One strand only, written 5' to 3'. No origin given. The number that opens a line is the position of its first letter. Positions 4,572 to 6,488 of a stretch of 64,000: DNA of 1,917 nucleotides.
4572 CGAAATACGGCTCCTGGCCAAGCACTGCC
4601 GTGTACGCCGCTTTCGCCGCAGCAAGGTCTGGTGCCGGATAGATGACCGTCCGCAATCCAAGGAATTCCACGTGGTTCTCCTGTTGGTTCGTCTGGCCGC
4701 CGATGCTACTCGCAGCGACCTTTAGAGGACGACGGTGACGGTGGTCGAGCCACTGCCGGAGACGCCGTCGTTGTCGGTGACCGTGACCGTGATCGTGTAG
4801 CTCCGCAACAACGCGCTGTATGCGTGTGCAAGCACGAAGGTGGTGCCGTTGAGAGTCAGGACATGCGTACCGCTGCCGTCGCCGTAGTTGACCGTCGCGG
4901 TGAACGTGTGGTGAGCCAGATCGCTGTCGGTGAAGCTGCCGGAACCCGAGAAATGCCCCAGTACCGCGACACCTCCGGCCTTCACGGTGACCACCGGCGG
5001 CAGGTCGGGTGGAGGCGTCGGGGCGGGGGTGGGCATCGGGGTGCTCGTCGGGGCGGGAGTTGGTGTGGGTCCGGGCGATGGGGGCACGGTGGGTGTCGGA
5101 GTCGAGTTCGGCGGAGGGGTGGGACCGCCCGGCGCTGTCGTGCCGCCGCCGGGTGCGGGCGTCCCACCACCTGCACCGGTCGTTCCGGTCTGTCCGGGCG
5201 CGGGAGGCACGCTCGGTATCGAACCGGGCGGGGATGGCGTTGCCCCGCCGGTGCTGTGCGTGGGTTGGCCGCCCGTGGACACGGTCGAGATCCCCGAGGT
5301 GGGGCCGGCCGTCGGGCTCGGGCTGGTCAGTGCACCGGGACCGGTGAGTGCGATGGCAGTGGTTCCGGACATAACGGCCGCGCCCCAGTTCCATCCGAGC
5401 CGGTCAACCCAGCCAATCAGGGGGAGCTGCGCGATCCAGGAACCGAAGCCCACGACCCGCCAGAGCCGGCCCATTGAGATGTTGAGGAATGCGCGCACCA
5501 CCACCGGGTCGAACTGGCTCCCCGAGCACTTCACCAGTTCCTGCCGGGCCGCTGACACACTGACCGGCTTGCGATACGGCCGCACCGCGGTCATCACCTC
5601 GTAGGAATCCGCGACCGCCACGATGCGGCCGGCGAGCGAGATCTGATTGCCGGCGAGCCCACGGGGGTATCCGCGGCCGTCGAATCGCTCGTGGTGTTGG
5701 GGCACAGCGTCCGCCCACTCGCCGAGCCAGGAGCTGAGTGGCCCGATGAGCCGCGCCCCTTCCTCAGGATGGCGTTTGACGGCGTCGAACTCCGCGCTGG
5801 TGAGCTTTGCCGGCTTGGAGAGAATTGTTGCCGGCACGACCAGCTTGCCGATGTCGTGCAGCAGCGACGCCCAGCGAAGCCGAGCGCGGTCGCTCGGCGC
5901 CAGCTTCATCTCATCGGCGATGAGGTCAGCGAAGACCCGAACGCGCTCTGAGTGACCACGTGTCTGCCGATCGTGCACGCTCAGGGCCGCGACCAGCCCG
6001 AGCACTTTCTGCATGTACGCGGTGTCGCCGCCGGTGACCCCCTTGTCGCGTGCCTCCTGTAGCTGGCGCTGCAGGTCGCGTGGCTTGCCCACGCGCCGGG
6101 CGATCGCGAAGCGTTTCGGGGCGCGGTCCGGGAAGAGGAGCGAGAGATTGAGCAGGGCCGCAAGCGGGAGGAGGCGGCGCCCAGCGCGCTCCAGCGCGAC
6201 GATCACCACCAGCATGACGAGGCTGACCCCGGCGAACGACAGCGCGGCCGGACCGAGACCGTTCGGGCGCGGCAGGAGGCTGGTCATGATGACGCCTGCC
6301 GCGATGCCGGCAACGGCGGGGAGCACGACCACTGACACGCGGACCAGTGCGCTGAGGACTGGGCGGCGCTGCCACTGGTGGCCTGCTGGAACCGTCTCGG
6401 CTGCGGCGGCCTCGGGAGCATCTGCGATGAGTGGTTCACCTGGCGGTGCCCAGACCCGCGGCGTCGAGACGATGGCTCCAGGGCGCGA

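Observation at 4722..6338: HD-GYP c-di-GMP phosphodiesterase with inverted topology: catalytic domain followed by a second TM region, a Pro/Thr-rich linker and a C-terminal Ig/PKD-like domain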

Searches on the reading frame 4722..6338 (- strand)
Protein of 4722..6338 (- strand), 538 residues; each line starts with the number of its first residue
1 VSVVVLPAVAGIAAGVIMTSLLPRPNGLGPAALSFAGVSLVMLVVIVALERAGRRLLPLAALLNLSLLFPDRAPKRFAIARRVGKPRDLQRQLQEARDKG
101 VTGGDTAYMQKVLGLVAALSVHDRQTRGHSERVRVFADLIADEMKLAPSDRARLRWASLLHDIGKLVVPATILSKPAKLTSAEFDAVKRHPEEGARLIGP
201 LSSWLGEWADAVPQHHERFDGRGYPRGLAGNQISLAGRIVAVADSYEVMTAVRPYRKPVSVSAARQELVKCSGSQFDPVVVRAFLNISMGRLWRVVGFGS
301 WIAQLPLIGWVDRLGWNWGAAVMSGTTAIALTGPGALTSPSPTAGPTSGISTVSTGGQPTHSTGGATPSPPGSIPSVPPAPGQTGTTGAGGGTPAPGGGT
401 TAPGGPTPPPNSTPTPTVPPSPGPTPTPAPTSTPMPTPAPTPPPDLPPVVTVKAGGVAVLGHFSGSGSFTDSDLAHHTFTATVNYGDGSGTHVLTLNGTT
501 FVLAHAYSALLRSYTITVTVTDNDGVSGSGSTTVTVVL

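Call 4: search_protein_families(library=ncbifam, proteins=[window:4722-6338:-], max_evalue=0.01)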
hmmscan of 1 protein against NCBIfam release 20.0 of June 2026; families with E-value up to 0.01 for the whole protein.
window:4722-6338:- (538 aa): 2 families
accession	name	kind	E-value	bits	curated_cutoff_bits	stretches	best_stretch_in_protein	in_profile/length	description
NF053512.1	nitric_RR_NosR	exception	4e-33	115.1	400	1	107-287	173-353/422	response regulator c-di-GMP phosphodiesterase, NosR family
TIGR00277.1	HDIG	domain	7.6e-06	25.7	27.6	1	125-217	4-83/84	HDIG domain-containing metalloprotein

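Call 5: search_protein_families(library=pfam, proteins=[window:4722-6338:-], max_evalue=0.01)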
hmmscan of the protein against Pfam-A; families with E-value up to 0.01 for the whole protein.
window:4722-6338:- (538 aa): 5 families
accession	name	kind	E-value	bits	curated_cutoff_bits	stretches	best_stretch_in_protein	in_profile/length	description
PF13487.12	HD_5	-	9.6e-38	130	27.2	1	118-280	6-170/170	HD domain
PF01966.28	HD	-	5e-18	65.9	22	1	128-249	3-116/116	HD domain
PF18911.6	PKD_4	-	0.00051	20.5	27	1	472-535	27-84/85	PKD domain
PF08668.18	HDOD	-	0.0035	17.3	22.9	1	124-179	93-146/196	HDOD domain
PF22352.2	K319L-like_PKD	-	0.0081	16.6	27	0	512-536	60-84/84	K319L-like, PKD domain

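Call 6: find_homologous_proteins(query=window:4722-6338:-, max_evalue=0.001)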
Query window:4722-6338:- (538 aa): 4978 proteins with E <= 0.001 among 8000 candidates; the best 120 are listed.
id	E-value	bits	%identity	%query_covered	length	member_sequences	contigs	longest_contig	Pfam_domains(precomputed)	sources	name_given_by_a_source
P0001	0.0e+0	1179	100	100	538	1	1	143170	PF13487.13,PF01966.29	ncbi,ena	-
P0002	0.0e+0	1060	93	72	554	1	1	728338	PF13487.13,PF01966.29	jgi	jgi:HD-GYP domain-containing protein (c-di-GMP phosphodiesterase class II)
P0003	0.0e+0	1030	88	97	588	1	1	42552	PF13487.13,PF01966.29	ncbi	-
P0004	0.0e+0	1013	95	65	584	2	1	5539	PF13487.13,PF01966.29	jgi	-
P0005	0.0e+0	1013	90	68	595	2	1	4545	PF13487.13,PF01966.29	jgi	jgi:HD-GYP domain-containing protein (c-di-GMP phosphodiesterase class II)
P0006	2.6e-253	860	74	99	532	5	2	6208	PF13487.13,PF01966.29,PF18911.7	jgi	jgi:HD-GYP domain-containing protein (c-di-GMP phosphodiesterase class II)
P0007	3.3e-253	859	75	99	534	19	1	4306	PF13487.13,PF01966.29,PF18911.7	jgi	jgi:HD-GYP domain-containing protein (c-di-GMP phosphodiesterase class II)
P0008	2.3e-252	857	75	100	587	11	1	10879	PF13487.13,PF01966.29,PF18911.7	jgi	jgi:HD-GYP domain-containing protein (c-di-GMP phosphodiesterase class II)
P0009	1.0e-251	854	86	63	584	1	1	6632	PF13487.13,PF01966.29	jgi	jgi:HD-GYP domain-containing protein (c-di-GMP phosphodiesterase class II)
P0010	1.2e-248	844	81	66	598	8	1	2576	PF13487.13,PF01966.29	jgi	jgi:HD-GYP domain-containing protein (c-di-GMP phosphodiesterase class II)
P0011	1.9e-248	844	83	66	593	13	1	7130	PF13487.13,PF01966.29,PF18911.7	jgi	jgi:HD-GYP domain-containing protein (c-di-GMP phosphodiesterase class II)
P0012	4.3e-248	842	80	71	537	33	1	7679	PF13487.13,PF01966.29,PF18911.7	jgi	jgi:HD-GYP domain-containing protein (c-di-GMP phosphodiesterase class II)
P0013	5.5e-248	842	83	66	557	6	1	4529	PF13487.13,PF01966.29,PF18911.7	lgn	-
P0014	1.4e-246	838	71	99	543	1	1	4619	PF13487.13,PF01966.29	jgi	jgi:HD-GYP domain-containing protein (c-di-GMP phosphodiesterase class II)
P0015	4.6e-244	829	72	98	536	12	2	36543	PF13487.13,PF01966.29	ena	-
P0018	2.4e-243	827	84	65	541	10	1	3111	PF13487.13,PF01966.29,PF18911.7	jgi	jgi:hypothetical protein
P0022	4.4e-240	816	66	100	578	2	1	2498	PF13487.13,PF01966.29,PF18911.7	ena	-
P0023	4.8e-239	813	67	99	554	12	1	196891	PF13487.13,PF01966.29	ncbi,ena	-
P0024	3.7e-238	810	75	69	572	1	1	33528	PF13487.13,PF01966.29,PF18911.7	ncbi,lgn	ncbi:MAG: HD domain-containing phosphohydrolase [Candidatus Dormiibacterota bacterium]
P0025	5.3e-238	809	71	73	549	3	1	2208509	PF13487.13,PF01966.29,PF18911.7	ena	-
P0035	1.4e-235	801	84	62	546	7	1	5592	PF13487.13,PF01966.29,PF18911.7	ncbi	-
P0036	2.3e-235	800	68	100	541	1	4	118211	PF13487.13,PF01966.29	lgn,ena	-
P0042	9.7e-234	795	75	68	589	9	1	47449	PF13487.13,PF01966.29,PF18911.7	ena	-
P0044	1.5e-233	795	76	71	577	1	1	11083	PF13487.13,PF01966.29,PF18911.7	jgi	jgi:HD-GYP domain-containing protein (c-di-GMP phosphodiesterase class II)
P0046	7.2e-233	792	80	68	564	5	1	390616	PF13487.13,PF01966.29,PF18911.7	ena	-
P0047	8.3e-232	789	70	96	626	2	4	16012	PF13487.13,PF01966.29,PF18911.7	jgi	jgi:HD-GYP domain-containing protein (c-di-GMP phosphodiesterase class II)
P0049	1.7e-230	784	78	71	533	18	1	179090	PF13487.13,PF01966.29,PF18911.7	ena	-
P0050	6.4e-230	782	76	69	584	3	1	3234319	PF13487.13,PF01966.29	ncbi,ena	-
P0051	9.2e-230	782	69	100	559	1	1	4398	PF13487.13,PF01966.29,PF18911.7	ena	-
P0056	1.4e-228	778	74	66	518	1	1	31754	PF13487.13,PF01966.29,PF18911.7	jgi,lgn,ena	-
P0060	3.7e-227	773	70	71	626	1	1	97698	PF13487.13,PF01966.29,PF18911.7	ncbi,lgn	-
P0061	4.5e-227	773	77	70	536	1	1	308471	PF13487.13,PF01966.29,PF18911.7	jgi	jgi:putative nucleotidyltransferase with HDIG domain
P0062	9.8e-227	772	70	97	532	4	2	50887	PF13487.13,PF01966.29,PF18911.7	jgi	jgi:HD-GYP domain-containing protein (c-di-GMP phosphodiesterase class II)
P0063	8.3e-226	769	69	99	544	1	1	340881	PF13487.13,PF01966.29,PF18911.7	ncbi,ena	-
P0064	1.9e-225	768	68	100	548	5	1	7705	PF13487.13,PF01966.29,PF18911.7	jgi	jgi:HD-GYP domain-containing protein (c-di-GMP phosphodiesterase class II)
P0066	1.1e-223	762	68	87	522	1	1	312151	PF13487.13,PF01966.29,PF18911.7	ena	-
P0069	2.0e-221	754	66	99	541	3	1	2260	PF13487.13,PF01966.29,PF18911.7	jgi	jgi:HD-GYP domain-containing protein (c-di-GMP phosphodiesterase class II)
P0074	6.3e-217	740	85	54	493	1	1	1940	PF13487.13,PF01966.29,PF18911.7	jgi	jgi:hypothetical protein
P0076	5.7e-215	733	67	94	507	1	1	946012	PF13487.13,PF01966.29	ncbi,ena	-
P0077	3.1e-214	731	69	72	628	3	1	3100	PF13487.13,PF01966.29,PF18911.7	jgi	jgi:HD-GYP domain-containing protein (c-di-GMP phosphodiesterase class II)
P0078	4.7e-214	730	69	92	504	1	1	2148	PF13487.13,PF01966.29,PF18911.7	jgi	jgi:hypothetical protein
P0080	1.6e-212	725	69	74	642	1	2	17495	PF13487.13,PF01966.29,PF18911.7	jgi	jgi:HD-GYP domain-containing protein (c-di-GMP phosphodiesterase class II)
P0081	4.1e-212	724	65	98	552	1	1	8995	PF13487.13,PF01966.29,PF18911.7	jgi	jgi:HD domain/PKD domain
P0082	4.8e-212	724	78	59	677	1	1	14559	PF00801.27,PF13487.13,PF01966.29,PF18911.7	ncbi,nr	ncbi:MAG TPA: HD domain-containing phosphohydrolase [Candidatus Dormibacteraeota bacterium]|nr:HD do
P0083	8.6e-212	723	56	96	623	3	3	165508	PF00801.27,PF13487.13,PF01966.29,PF18911.7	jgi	jgi:HD-GYP domain-containing protein (c-di-GMP phosphodiesterase class II)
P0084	1.4e-211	722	61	100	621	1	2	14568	PF00801.27,PF13487.13,PF01966.29,PF18911.7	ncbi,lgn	ncbi:MAG: HD domain-containing phosphohydrolase [Candidatus Dormibacter sp.]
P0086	1.7e-209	715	60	96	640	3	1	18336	PF13487.13,PF01966.29,PF18911.7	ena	-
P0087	1.1e-207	709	68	74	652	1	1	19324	PF13487.13,PF01966.29,PF18911.7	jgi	jgi:HD-GYP domain-containing protein (c-di-GMP phosphodiesterase class II)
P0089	4.1e-207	707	64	100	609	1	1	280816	PF13487.13,PF01966.29,PF18911.7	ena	-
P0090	5.3e-207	707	68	74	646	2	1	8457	PF13487.13,PF01966.29,PF18911.7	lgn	-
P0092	4.3e-206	704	78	64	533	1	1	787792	PF13487.13,PF01966.29,PF18911.7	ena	-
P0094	2.9e-204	698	74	65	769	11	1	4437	PF13487.13,PF01966.29,PF18911.7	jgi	jgi:HD-GYP domain-containing protein (c-di-GMP phosphodiesterase class II)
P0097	2.4e-203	695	65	99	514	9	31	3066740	PF13487.13,PF01966.29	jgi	jgi:hypothetical protein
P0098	5.6e-203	694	60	97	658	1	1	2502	PF13487.13,PF01966.29,PF18911.7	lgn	-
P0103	9.0e-202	690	59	99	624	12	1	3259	PF13487.13,PF01966.29,PF18911.7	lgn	-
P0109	5.8e-191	654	72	82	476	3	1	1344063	PF13487.13,PF01966.29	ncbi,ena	-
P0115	1.7e-177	610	52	99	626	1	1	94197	PF13487.13,PF01966.29,PF18911.7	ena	-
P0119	1.8e-170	586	50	100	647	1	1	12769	PF00801.27,PF13487.13,PF01966.29,PF18911.7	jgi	jgi:hypothetical protein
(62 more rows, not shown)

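Call 7: search_solved_structures(query=window:4722-6338:-, max_evalue=0.01, show_alignments=1)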
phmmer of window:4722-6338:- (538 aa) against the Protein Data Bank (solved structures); distinct sequences matched with E-value up to 0.01: 7.
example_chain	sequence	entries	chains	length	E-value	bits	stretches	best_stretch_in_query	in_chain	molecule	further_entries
5z7c_A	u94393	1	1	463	9e-35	123.5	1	105-270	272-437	3'3'-cGAMP-specific phosphodiesterase 3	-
4mcw_A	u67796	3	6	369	1.2e-27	100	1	115-286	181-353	Metal dependent phosphohydrolase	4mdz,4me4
4r8z_A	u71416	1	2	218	1.1e-24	90.3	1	141-287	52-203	Cyclic di-GMP phosphodiesterase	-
9rbz_A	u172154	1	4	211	7.3e-20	74.3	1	111-286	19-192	HD domain/sensory box protein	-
9rc0_A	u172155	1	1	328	2.3e-19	72.7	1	110-285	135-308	HD domain/sensory box protein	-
23px_A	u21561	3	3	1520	0.0022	20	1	386-466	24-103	Putative lipoprotein AcfD homolog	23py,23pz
3tm8_A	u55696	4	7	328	0.0038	19.2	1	116-246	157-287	Uncharacterized protein | Uncharacterized protein Bd1817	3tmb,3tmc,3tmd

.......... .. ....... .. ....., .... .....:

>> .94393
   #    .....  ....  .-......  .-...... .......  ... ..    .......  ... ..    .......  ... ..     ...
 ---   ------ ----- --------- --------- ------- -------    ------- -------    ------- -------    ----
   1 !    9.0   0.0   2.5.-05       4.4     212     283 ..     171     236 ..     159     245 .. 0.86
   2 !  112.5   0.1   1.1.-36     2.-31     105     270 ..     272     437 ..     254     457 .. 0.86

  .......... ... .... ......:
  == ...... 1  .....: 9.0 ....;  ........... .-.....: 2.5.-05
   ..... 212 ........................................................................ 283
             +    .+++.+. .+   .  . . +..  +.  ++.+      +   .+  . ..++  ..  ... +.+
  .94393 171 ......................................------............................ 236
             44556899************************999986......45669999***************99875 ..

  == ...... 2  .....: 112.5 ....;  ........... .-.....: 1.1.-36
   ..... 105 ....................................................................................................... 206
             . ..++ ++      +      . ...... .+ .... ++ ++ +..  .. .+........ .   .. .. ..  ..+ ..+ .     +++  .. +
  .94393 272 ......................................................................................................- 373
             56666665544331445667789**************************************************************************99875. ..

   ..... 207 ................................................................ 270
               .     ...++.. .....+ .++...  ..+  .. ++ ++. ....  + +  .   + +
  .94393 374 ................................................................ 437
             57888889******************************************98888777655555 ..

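Call 14: find_related_loci(query=window:4722-6338:-, collection=genome_contigs, flank=8000)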
Query window:4722-6338:- (538 aa) in genome_contigs; peptide patterns used: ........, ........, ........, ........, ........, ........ (x = any residue, [..] = any of these).
599 stretches matched a pattern (row limit reached: there are more); 16 encode a relative of the query (tblastn E <= 1e-3); 16 distinct loci.
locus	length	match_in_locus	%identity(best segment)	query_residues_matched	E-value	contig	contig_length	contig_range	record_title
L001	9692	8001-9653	68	2-538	0e+0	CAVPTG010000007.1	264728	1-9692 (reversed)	MAG: Candidatus Dormibacteraeota bacterium isolate MFD09286.bin.2.129 genome assembly, contig: contig_42198, whole genom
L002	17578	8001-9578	69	21-537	0e+0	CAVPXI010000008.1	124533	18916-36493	MAG: Candidatus Dormibacteraeota bacterium isolate MFD10064.bin.2.80 genome assembly, contig: contig_18029, whole genome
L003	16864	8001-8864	51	24-311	3e-93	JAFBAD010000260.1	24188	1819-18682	MAG: Acidimicrobiia bacterium isolate CP_BM_RX_R9_22 BM_RX_R9_k147_1486243, whole genome shotgun sequence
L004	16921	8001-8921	49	1-307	5e-90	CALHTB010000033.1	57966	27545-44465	MAG: uncultured Acidimicrobiales bacterium isolate R2_Bin_MAXBIN__008_sub_1 genome assembly, contig: c_000002961274, who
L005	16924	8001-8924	50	2-309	3e-87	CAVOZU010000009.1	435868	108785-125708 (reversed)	MAG: uncultured Actinomycetes bacterium isolate MFD09964.bin.1.333 genome assembly, contig: contig_3874, whole genome sh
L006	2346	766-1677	50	5-308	1e-90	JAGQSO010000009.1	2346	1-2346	MAG: Acidimicrobiales bacterium isolate HKST-UBA09 k127_58182, whole genome shotgun sequence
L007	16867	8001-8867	49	19-309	9e-86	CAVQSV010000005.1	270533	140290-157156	MAG: Ilumatobacteraceae bacterium isolate MFD09964.bin.2.183 genome assembly, contig: contig_12435, whole genome shotgun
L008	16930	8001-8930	48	1-309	4e-80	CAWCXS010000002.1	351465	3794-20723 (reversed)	MAG: uncultured Gaiellaceae bacterium isolate MFD07639.bin.1.13 genome assembly, contig: contig_11179, whole genome shot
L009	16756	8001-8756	51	51-308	1e-77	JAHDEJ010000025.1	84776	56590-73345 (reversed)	MAG: Acidimicrobiales bacterium isolate MAG-179 RZ_764, whole genome shotgun sequence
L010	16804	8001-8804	50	37-308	4e-75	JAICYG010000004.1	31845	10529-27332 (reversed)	MAG: Thermoleophilia bacterium isolate LS_ISSM_2_bin.16 k141_4385058_length_31845_cov_21.2784, whole genome shotgun sequ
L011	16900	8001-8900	48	6-308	3e-75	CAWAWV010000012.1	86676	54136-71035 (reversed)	MAG: uncultured Thermoleophilia bacterium isolate MFD05442.bin.2.94 genome assembly, contig: contig_57886, whole genome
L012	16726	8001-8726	53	69-309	1e-73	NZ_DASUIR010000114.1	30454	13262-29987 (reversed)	MAG: Cellulomonas sp. isolate SMAG_U1465 k141_147915, whole genome shotgun sequence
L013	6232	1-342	62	198-311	2e-42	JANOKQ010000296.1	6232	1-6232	MAG: Acidimicrobiaceae bacterium isolate VAR_45_metabat_82 VAR_45_k141_965254, whole genome shotgun sequence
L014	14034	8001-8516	42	114-286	1e-33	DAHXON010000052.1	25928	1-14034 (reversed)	MAG TPA_asm: Chloroflexi bacterium isolate clean318 NODE_52_length_25928_cov_4.395033, whole genome shotgun sequence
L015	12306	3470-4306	36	116-295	1e-8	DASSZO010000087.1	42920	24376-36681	MAG TPA_asm: Candidatus Aquilonibacter sp. isolate SMAG_U711 k141_1214973, whole genome shotgun sequence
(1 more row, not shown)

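Call 19: search_protein_families(library=pfam, proteins=[L003:7854-10358:+, L004:7932-9881:+, L005:7869-12443:+, L009:7767-9767:+, L010:7752-9956:+, L012:7713-9509:+, L002:7698-9578:+], max_evalue=0.001)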
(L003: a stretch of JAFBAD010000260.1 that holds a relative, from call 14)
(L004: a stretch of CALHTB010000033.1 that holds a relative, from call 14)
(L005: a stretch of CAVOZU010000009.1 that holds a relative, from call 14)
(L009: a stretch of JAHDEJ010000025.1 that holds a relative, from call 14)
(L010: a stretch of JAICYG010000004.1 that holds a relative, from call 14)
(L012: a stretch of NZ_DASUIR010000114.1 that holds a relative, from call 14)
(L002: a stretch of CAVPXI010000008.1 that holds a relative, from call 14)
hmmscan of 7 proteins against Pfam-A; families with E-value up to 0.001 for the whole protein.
L003:7854-10358:+ (835 aa): 6 families
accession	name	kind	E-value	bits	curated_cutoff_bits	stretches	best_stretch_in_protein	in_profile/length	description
PF17963.7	Big_9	-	1.1e-71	238.2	23.6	4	626-713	1-89/89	Bacterial Ig domain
PF17892.7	Cadherin_5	-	9.3e-54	179.8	26.5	4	625-714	1-97/98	Cadherin-like domain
PF17803.7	Cadherin_4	-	2.2e-42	143.8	25.1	4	709-767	2-62/71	Bacterial cadherin-like domain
PF13487.12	HD_5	-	1.1e-38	133.1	27.2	1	141-306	3-170/170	HD domain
PF01966.28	HD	-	4.1e-18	66.2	22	1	154-275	3-116/116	HD domain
PF22352.2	K319L-like_PKD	-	0.00096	19.6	27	0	688-714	58-84/84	K319L-like, PKD domain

L004:7932-9881:+ (650 aa): 5 families
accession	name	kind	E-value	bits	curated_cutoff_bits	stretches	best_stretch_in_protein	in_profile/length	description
PF13487.12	HD_5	-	3.5e-37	128.2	27.2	1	142-303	7-170/170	HD domain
PF01966.28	HD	-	1.5e-17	64.3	22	1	151-270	3-114/116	HD domain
PF13599.13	Pentapeptide_4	-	1.8e-14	53.9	38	2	557-625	6-74/78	Pentapeptide repeat region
PF00805.28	Pentapeptide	-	2.7e-14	52.9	20.2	2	562-600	1-39/40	Pentapeptide repeats (8 copies)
PF13576.12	Pentapeptide_3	-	0.00025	21.6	27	0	549-592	1-47/48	Pentapeptide repeats (9 copies)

L005:7869-12443:+ (1525 aa): 6 families
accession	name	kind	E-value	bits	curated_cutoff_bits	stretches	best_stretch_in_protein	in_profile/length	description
PF17963.7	Big_9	-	4.5e-137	447.8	23.6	8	1052-1144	1-89/89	Bacterial Ig domain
PF17892.7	Cadherin_5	-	1e-101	333.5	26.5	6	1245-1346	1-98/98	Cadherin-like domain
PF17803.7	Cadherin_4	-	2.2e-78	259.2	25.1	6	1237-1313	2-71/71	Bacterial cadherin-like domain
PF13487.12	HD_5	-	3.6e-33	115.2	27.2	1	162-323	7-170/170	HD domain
PF01966.28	HD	-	1.5e-16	61.1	22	1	172-290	4-114/116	HD domain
PF19076.6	CshA_repeat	-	1.3e-10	42.3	27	0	1276-1345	40-103/103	Surface adhesin CshA repetitive domain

L009:7767-9767:+ (667 aa): 2 families
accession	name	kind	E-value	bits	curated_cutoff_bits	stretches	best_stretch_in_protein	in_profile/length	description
PF13487.12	HD_5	-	1.2e-38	133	27.2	1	145-303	10-170/170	HD domain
PF01966.28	HD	-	1.8e-17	64.1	22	1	151-270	3-114/116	HD domain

L010:7752-9956:+ (735 aa): 4 families
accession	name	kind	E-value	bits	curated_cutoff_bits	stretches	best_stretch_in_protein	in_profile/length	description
PF13487.12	HD_5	-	1.5e-30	106.6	27.2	1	161-323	6-170/170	HD domain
PF01966.28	HD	-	4.6e-19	69.3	22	1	171-290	3-114/116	HD domain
PF17892.7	Cadherin_5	-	9.5e-05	22.6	26.5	0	579-609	59-90/98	Cadherin-like domain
PF17963.7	Big_9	-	0.00011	23.5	23.6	0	521-608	1-82/89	Bacterial Ig domain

L012:7713-9509:+ (599 aa): 5 families
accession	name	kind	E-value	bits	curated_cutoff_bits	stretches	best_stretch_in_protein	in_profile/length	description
PF13487.12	HD_5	-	1.2e-33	116.7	27.2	1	149-309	8-170/170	HD domain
PF01966.28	HD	-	7.1e-19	68.7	22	1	157-277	3-115/116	HD domain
PF00805.28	Pentapeptide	-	6.3e-11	42.1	20.2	1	518-551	7-40/40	Pentapeptide repeats (8 copies)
PF13576.12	Pentapeptide_3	-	9.5e-07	29.4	27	0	564-599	6-44/48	Pentapeptide repeats (9 copies)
PF13599.13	Pentapeptide_4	-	4.9e-05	23.8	38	1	518-585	7-74/78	Pentapeptide repeat region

L002:7698-9578:+ (627 aa): 2 families
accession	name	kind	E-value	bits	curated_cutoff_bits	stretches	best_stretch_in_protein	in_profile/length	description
PF13487.12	HD_5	-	2.6e-35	122.1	27.2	1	199-361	6-170/170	HD domain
PF01966.28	HD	-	7.6e-16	58.9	22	1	209-330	3-116/116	HD domain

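Call 21: find_encoding_contigs(protein=P0001, flank=6000, max_places=3)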
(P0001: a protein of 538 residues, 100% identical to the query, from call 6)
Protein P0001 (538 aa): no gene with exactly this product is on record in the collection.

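Call 22: list_cluster_members(proteins=[P0001, P0003, P0023])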
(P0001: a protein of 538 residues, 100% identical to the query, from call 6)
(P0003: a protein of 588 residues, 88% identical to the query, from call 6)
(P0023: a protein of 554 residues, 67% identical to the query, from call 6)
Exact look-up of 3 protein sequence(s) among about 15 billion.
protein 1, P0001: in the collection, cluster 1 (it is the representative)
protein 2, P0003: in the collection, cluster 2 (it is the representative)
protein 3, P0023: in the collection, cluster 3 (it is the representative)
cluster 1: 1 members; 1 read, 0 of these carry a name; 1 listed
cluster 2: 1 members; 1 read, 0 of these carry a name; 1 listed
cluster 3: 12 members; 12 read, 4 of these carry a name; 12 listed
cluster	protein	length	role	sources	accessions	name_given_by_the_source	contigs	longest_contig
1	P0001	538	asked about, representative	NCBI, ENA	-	-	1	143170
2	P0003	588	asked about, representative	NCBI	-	-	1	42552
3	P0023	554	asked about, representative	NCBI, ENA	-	-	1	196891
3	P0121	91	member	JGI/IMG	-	hypothetical protein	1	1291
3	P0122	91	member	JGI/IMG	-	hypothetical protein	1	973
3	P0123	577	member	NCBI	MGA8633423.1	MAG: HD domain-containing phosphohydrolase [Candidatus Dormiibacterota bacterium]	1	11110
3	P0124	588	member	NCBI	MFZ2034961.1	MAG: HD domain-containing phosphohydrolase, partial [Candidatus Dormiibacterota bacterium]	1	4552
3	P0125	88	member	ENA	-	-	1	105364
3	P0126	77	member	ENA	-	-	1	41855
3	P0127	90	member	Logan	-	-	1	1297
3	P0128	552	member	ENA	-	-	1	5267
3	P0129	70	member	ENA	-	-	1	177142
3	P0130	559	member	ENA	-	-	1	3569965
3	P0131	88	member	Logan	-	-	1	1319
